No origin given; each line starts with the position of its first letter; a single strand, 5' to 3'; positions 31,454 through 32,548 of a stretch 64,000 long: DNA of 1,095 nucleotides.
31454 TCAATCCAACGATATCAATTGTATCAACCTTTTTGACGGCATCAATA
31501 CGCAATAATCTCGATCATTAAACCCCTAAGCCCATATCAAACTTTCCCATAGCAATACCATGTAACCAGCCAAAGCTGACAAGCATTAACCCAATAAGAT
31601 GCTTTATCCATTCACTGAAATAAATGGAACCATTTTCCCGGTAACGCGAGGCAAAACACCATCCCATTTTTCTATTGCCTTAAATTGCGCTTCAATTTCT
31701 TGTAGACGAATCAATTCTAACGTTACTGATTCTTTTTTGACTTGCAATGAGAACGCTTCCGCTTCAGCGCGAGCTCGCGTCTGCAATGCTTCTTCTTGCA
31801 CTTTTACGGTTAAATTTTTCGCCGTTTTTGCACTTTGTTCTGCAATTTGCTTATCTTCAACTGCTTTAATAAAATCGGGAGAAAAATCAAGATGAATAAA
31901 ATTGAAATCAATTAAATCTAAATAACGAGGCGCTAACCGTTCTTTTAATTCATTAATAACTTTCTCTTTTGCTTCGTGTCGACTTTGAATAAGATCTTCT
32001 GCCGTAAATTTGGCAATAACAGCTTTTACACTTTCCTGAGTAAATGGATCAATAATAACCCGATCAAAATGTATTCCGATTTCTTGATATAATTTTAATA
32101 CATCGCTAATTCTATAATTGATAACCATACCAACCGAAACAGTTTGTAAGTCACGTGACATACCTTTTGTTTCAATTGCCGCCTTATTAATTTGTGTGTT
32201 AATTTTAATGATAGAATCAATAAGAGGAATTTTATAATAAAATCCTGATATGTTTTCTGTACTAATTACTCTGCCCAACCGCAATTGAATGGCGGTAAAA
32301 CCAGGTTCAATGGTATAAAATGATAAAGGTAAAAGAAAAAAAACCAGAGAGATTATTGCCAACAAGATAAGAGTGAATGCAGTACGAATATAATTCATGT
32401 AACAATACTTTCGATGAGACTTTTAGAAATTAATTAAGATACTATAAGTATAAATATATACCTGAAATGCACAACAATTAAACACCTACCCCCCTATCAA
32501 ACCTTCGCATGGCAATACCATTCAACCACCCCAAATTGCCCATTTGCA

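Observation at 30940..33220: Three tandem copies of the rodA 3' terminus delimit single-gene insertions (cassette-like array at a gene end)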

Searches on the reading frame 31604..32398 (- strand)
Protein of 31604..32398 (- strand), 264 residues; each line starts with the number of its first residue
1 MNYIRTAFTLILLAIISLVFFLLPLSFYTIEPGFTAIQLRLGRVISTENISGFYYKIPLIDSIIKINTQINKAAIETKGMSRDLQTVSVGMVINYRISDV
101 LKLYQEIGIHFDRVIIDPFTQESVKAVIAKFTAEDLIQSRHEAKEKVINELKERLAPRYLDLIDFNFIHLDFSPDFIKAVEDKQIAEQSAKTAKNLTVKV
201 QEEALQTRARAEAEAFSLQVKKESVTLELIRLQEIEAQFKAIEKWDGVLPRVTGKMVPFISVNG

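Call 6: search_protein_families(library=pfam, proteins=[window:31604-32398:-], max_evalue=0.01)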
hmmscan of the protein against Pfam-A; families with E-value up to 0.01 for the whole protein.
window:31604-32398:- (264 aa): 1 family
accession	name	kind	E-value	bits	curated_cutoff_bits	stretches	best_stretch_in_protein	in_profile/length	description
PF01145.31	Band_7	-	1.8e-27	97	23.6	1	29-213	2-176/176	SPFH domain / Band 7 family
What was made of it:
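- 31604..32398 (-): SPFH/prohibitin gene (264 aa), in the same orientation as rodA. Pfam PF01145 (call 6).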

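Call 30: find_homologous_proteins(query=window:31607-32398:-)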
Query window:31607-32398:- (264 aa): 1727 proteins with E <= 0.001 among 3024 candidates; the best 120 are listed.
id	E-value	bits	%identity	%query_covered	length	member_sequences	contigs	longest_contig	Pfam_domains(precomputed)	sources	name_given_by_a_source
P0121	5.2e-162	555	100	100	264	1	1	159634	PF01145.32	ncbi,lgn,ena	-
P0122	1.9e-143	494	88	100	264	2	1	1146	PF01145.32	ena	-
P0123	5.6e-128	444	81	96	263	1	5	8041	PF01145.32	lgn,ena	-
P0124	1.4e-127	442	80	97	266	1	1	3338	PF01145.32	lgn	-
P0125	4.7e-126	437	78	98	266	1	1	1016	PF01145.32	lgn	-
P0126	7.2e-126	437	78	98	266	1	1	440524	PF01145.32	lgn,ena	-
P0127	1.3e-125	436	77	100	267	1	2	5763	PF01145.32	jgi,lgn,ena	-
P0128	1.5e-125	436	77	100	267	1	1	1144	PF01145.32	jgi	jgi:prohibitin 2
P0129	1.8e-125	435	77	100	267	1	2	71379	PF01145.32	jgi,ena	-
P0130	2.6e-125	435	78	100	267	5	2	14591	PF01145.32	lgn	-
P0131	3.6e-125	434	77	99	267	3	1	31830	PF01145.32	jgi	jgi:prohibitin 2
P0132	5.5e-125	434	77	100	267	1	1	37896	PF01145.32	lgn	-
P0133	1.9e-124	432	81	91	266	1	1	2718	PF01145.32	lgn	-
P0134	2.6e-122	425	76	97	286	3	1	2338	PF01145.32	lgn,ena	-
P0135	4.4e-122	424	75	99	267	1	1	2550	PF01145.32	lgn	-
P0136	1.3e-120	420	80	91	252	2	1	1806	PF01145.32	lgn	-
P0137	5.9e-118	411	75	98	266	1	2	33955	PF01145.32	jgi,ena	jgi:regulator of protease activity HflC (stomatin/prohibitin superfamily)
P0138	8.5e-110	384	70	96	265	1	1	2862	PF01145.32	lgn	-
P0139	2.0e-108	380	71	96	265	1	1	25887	PF01145.32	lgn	-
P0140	1.3e-107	377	70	96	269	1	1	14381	PF01145.32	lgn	-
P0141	3.1e-107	376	70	97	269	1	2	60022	PF01145.32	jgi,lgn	jgi:regulator of protease activity HflC (stomatin/prohibitin superfamily)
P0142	8.0e-107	374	69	97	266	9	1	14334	PF01145.32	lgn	-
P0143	5.3e-106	372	71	91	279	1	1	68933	PF01145.32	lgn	-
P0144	2.6e-105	369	70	94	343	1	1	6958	PF01145.32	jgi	jgi:regulator of protease activity HflC (stomatin/prohibitin superfamily)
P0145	5.8e-105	368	69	94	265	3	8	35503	PF01145.32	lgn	-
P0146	6.6e-105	368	65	98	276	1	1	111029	PF01145.32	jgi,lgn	-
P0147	9.2e-105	368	69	89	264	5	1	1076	PF01145.32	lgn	-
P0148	7.3e-102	358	63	99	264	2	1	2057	PF01145.32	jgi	-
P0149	2.2e-101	357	67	99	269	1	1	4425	PF01145.32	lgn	-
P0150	2.3e-101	356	68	91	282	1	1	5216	PF01145.32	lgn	-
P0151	2.8e-101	356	67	99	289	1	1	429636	PF01145.32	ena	-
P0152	3.2e-101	356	67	99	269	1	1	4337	PF01145.32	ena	-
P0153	1.4e-100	354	62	97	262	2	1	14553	PF01145.32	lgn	-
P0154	3.2e-100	353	61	98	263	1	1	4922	PF01145.32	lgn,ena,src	-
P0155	7.7e-100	351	63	98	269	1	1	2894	PF01145.32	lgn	-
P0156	1.4e-99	351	64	95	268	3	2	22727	PF01145.32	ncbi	-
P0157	4.5e-99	349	65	96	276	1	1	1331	PF01145.32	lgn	-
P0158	5.8e-99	349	65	97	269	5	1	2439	PF01145.32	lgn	-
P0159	8.5e-99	348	63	97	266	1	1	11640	PF01145.32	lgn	-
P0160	3.9e-98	346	62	98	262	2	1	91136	PF01145.32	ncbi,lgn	ncbi:MAG: prohibitin family protein [Candidatus Dependentiae bacterium]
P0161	4.1e-98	346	64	97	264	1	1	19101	PF01145.32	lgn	-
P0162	4.7e-98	346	61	99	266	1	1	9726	PF01145.32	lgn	-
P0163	5.7e-98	345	65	99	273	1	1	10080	PF01145.32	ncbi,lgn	-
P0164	5.9e-98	345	65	89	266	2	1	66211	PF01145.32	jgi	-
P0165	7.1e-98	345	61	92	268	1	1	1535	PF01145.32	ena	-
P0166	1.0e-97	345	69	90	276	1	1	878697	PF01145.32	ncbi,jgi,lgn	ncbi:MAG: prohibitin family protein [Candidatus Babeliaceae bacterium]|jgi:regulator of protease act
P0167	2.5e-97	343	62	96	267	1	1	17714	PF01145.32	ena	-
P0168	2.8e-97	343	64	97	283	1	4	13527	PF01145.32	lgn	-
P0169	3.6e-97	343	61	98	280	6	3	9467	PF01145.32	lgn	-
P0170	4.1e-97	343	62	95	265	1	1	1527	PF01145.32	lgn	-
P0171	4.3e-97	342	60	98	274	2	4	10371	PF01145.32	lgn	-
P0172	4.8e-97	342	66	91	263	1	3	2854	PF01145.32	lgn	-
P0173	5.3e-97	342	60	100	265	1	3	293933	PF01145.32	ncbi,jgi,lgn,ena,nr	ncbi:MAG: Membrane protease subunit, stomatin/prohibitin [candidate division TM6 bacterium GW2011_GW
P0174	6.0e-97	342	61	96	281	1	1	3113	PF01145.32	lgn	-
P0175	6.5e-97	342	61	96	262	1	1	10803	PF01145.32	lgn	-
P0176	7.6e-97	342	63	90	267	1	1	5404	PF01145.32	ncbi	-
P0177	7.8e-97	342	61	97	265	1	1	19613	PF01145.32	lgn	-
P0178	9.0e-97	341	65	97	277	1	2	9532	PF01145.32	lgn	-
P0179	1.1e-96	341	59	97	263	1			PF01145.32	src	-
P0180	1.1e-96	341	63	97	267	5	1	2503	PF01145.32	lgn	-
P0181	1.5e-96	341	62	93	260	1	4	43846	PF01145.32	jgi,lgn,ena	-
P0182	1.7e-96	341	62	96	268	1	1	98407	PF01145.32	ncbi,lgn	ncbi:MAG: prohibitin family protein [Candidatus Dependentiae bacterium]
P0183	2.4e-96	340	60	98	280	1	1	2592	PF01145.32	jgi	jgi:regulator of protease activity HflC (stomatin/prohibitin superfamily)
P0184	3.0e-96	340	61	96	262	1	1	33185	PF01145.32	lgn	-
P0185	3.6e-96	340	66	90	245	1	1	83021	PF01145.32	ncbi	-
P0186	4.0e-96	339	62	95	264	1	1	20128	PF01145.32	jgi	jgi:prohibitin 2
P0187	4.2e-96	339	61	100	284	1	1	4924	PF01145.32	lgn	-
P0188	4.7e-96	339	63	90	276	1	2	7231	PF01145.32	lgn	-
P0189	5.2e-96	339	61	96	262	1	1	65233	PF01145.32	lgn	-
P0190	5.5e-96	339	64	89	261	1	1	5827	PF01145.32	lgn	-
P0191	8.2e-96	338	64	96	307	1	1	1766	PF01145.32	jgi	jgi:regulator of protease activity HflC (stomatin/prohibitin superfamily)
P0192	1.7e-95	337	62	95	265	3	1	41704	PF01145.32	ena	-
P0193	2.3e-95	337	64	90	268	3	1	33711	PF01145.32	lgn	-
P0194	3.0e-95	336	61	94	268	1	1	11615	PF01145.32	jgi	jgi:prohibitin 2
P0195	3.0e-95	336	60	96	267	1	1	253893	PF01145.32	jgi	jgi:regulator of protease activity HflC (stomatin/prohibitin superfamily)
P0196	4.0e-95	336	60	94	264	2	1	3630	PF01145.32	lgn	-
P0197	4.3e-95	336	58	96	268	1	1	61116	PF01145.32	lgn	-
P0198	4.6e-95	336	61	97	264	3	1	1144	PF01145.32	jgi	-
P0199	4.7e-95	336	60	99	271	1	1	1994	PF01145.32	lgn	-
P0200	4.8e-95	336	58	98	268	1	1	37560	PF01145.32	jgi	jgi:regulator of protease activity HflC (stomatin/prohibitin superfamily)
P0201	5.6e-95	336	61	97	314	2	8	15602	PF01145.32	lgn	-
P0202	6.6e-95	335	60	95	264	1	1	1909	PF01145.32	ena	-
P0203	7.8e-95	335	64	90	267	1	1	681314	PF01145.32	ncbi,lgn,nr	ncbi:prohibitin family protein [Candidatus Dependentiae bacterium]|nr:prohibitin family protein [Can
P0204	1.4e-94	334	64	89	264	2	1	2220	PF01145.32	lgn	-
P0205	2.0e-94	334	59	98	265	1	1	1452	PF01145.32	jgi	jgi:regulator of protease activity HflC (stomatin/prohibitin superfamily)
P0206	2.5e-94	333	59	94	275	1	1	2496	PF01145.32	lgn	-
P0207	3.6e-94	333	61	100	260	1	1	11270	PF01145.32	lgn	-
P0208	3.7e-94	333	60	98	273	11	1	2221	PF01145.32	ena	-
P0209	7.0e-94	332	61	96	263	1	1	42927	PF01145.32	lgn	-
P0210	9.4e-94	332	64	89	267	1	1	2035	PF01145.32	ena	-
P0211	1.1e-93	331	60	97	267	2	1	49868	PF01145.32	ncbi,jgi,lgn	-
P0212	1.6e-93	331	60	96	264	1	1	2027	PF01145.32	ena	-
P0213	2.2e-93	330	63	97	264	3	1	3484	PF01145.32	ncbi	-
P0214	2.5e-93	330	61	94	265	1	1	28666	PF01145.32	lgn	-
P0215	3.1e-93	330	61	96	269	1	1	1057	PF01145.32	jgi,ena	-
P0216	3.9e-93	330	62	90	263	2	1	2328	PF01145.32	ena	-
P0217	4.5e-93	329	64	90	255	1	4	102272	PF01145.32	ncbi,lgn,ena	-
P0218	5.4e-93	329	61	99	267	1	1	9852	PF01145.32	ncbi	-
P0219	7.0e-93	329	57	99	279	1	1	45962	PF01145.32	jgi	jgi:regulator of protease activity HflC (stomatin/prohibitin superfamily)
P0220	8.7e-93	328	60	97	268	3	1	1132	PF01145.32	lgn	-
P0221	1.1e-92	328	61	98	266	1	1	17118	PF01145.32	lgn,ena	-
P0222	1.1e-92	328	63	94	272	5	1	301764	PF01145.32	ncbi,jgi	jgi:regulator of protease activity HflC (stomatin/prohibitin superfamily)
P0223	1.2e-92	328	60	97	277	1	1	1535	PF01145.32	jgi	jgi:prohibitin 2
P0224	2.1e-92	327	62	95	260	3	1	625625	PF01145.32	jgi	jgi:regulator of protease activity HflC (stomatin/prohibitin superfamily)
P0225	2.4e-92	327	58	98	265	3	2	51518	PF01145.32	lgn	-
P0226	2.4e-92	327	61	99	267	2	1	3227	PF01145.32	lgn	-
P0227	5.4e-92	326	60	93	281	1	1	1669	PF01145.32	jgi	jgi:regulator of protease activity HflC (stomatin/prohibitin superfamily)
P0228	6.6e-92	326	62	92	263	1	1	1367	PF01145.32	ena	-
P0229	2.9e-91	323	59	95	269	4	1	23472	PF01145.32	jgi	-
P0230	3.7e-91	323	59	95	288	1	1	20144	PF01145.32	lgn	-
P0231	6.7e-91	322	58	96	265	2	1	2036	PF01145.32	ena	-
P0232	7.5e-91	322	59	98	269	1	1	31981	PF01145.32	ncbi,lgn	-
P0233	2.4e-90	320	60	95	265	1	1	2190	PF01145.32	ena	-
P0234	5.1e-90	319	57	99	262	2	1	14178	PF01145.32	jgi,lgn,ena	-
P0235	5.2e-90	319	58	95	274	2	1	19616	PF01145.32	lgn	-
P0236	6.5e-90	319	59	91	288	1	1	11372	PF01145.32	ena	-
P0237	8.8e-90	319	59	95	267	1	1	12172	PF01145.32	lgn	-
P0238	9.3e-90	318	57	98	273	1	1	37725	PF01145.32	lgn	-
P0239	2.1e-89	317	59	98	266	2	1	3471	PF01145.32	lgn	-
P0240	5.6e-89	316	61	89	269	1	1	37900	PF01145.32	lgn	-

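Call 31: find_encoding_contigs(protein=P0122, flank=8000, max_places=3)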
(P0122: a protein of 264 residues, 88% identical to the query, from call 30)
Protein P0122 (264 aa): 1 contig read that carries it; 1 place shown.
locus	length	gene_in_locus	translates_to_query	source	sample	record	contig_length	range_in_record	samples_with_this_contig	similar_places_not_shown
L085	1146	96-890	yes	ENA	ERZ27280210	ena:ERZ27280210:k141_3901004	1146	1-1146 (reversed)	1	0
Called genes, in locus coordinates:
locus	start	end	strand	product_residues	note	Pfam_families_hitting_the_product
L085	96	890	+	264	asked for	PF01145:Band_7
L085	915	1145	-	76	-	?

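Call 32: find_encoding_contigs(protein=P0123, flank=8000, max_places=5)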
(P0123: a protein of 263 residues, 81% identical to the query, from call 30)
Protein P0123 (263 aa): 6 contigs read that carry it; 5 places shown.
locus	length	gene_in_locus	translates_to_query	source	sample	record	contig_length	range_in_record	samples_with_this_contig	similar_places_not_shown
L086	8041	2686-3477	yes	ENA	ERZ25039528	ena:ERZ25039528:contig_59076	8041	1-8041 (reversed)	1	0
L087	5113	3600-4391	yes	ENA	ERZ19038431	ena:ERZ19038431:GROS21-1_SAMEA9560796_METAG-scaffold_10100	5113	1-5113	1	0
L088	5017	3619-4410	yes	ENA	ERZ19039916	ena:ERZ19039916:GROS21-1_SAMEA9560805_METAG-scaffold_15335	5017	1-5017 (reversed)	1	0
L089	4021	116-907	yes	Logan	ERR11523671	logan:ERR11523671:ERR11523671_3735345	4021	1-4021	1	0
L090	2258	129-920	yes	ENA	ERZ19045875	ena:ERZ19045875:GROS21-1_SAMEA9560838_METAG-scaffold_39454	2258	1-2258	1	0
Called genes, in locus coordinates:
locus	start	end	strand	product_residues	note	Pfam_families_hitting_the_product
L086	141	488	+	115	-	-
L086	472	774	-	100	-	-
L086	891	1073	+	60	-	-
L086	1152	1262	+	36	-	-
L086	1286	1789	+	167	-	-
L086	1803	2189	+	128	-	-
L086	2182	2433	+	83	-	-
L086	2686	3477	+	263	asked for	PF01145:Band_7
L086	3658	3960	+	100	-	-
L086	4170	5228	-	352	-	-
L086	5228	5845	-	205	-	-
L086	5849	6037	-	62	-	-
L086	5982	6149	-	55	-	-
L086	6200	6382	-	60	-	-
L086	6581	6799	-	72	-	-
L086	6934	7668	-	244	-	-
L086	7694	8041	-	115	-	?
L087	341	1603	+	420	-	PF13730:HTH_36 (faint)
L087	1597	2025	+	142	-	PF05866:RusA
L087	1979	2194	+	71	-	-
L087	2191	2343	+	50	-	-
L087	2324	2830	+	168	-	-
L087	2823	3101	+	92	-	-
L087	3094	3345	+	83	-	-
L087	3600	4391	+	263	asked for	PF01145:Band_7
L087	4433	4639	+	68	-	-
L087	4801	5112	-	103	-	?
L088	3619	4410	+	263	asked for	PF01145:Band_7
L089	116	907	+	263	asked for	PF01145:Band_7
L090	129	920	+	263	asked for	PF01145:Band_7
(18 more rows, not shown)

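Call 33: find_encoding_contigs(protein=P0126, flank=8000, max_places=2)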
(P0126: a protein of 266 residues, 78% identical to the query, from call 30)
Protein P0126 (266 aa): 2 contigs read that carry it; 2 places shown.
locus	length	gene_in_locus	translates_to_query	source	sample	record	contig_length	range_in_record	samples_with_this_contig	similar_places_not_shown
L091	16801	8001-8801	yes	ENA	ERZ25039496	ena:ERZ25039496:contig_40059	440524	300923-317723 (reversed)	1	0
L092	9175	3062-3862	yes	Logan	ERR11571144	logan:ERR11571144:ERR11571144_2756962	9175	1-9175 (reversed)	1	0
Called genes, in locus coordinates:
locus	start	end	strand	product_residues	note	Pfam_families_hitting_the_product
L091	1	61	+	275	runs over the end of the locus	PF00702:Hydrolase (faint), PF13419:HAD_2 (weak)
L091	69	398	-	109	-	PF00825:Ribonuclease_P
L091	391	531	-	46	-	PF00468:Ribosomal_L34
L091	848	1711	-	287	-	PF13606:Ank_3 (faint), PF12796:Ank_2, PF13637:Ank_4, PF00023:Ank, PF13857:Ank_5 (weak), PF13637:Ank_4 (weak), PF12796:Ank_2, PF13637:Ank_4 (weak)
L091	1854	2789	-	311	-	PF00890:FAD_binding_2 (faint), PF01266:DAO (faint), PF03486:HI0933_like (faint), PF07992:Pyr_redox_2, PF13434:Lys_Orn_oxgnase (faint), PF13450:NAD_binding_8 (weak), PF13738:Pyr_redox_3, PF00070:Pyr_redox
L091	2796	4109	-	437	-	PF05697:Trigger_N (weak), PF05698:Trigger_C (weak)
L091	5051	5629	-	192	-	PF01765:RRF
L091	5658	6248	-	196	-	PF25025:EF-Ts_N (weak), PF00889:EF_TS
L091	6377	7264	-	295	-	PF12697:Abhydrolase_6 (weak)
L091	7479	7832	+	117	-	PF00829:Ribosomal_L21p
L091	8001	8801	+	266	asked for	PF01145:Band_7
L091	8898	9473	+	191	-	-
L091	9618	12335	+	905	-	PF17164:DUF5122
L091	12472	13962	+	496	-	PF00023:Ank (faint), PF13637:Ank_4 (faint), PF13857:Ank_5 (faint), PF13606:Ank_3 (faint), PF23881:DUF7234 (faint), PF12796:Ank_2 (weak)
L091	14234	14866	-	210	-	PF02254:TrkA_N, PF03721:UDPG_MGDP_dh_N (weak)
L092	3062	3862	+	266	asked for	PF01145:Band_7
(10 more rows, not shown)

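Call 46: search_protein_families(library=phrogs, proteins=[L087:341-1603:+, L087:1597-2025:+, L087:2324-2830:+, L087:2823-3101:+, L087:3094-3345:+, L086:4170-5228:-, L086:5228-5845:-, L086:6934-7668:-, L086:3658-3960:+, L086:1286-1789:+], max_evalue=0.001)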
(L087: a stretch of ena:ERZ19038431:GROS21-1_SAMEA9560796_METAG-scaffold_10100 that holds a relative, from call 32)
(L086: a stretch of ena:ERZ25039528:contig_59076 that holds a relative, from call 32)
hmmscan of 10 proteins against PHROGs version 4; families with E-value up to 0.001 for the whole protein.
L087:341-1603:+ (420 aa): 0 families

L087:1597-2025:+ (142 aa): 2 families
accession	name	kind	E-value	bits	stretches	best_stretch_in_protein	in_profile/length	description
phrog_140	-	DNA, RNA and nucleotide metabolism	3.8e-24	86.6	1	14-141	38-168/219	RusA-like Holliday junction resolvase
phrog_24390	-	unknown function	3.2e-07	31.6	1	94-139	11-56/62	-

L087:2324-2830:+ (168 aa): 0 families

L087:2823-3101:+ (92 aa): 0 families

L087:3094-3345:+ (83 aa): 0 families

L086:4170-5228:- (352 aa): 1 family
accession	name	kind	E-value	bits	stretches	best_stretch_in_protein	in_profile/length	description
phrog_167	-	tail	1.3e-05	24.1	1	147-322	640-808/1555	tail length tape measure protein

L086:5228-5845:- (205 aa): 0 families

L086:6934-7668:- (244 aa): 0 families

L086:3658-3960:+ (100 aa): 0 families

L086:1286-1789:+ (167 aa): 0 families
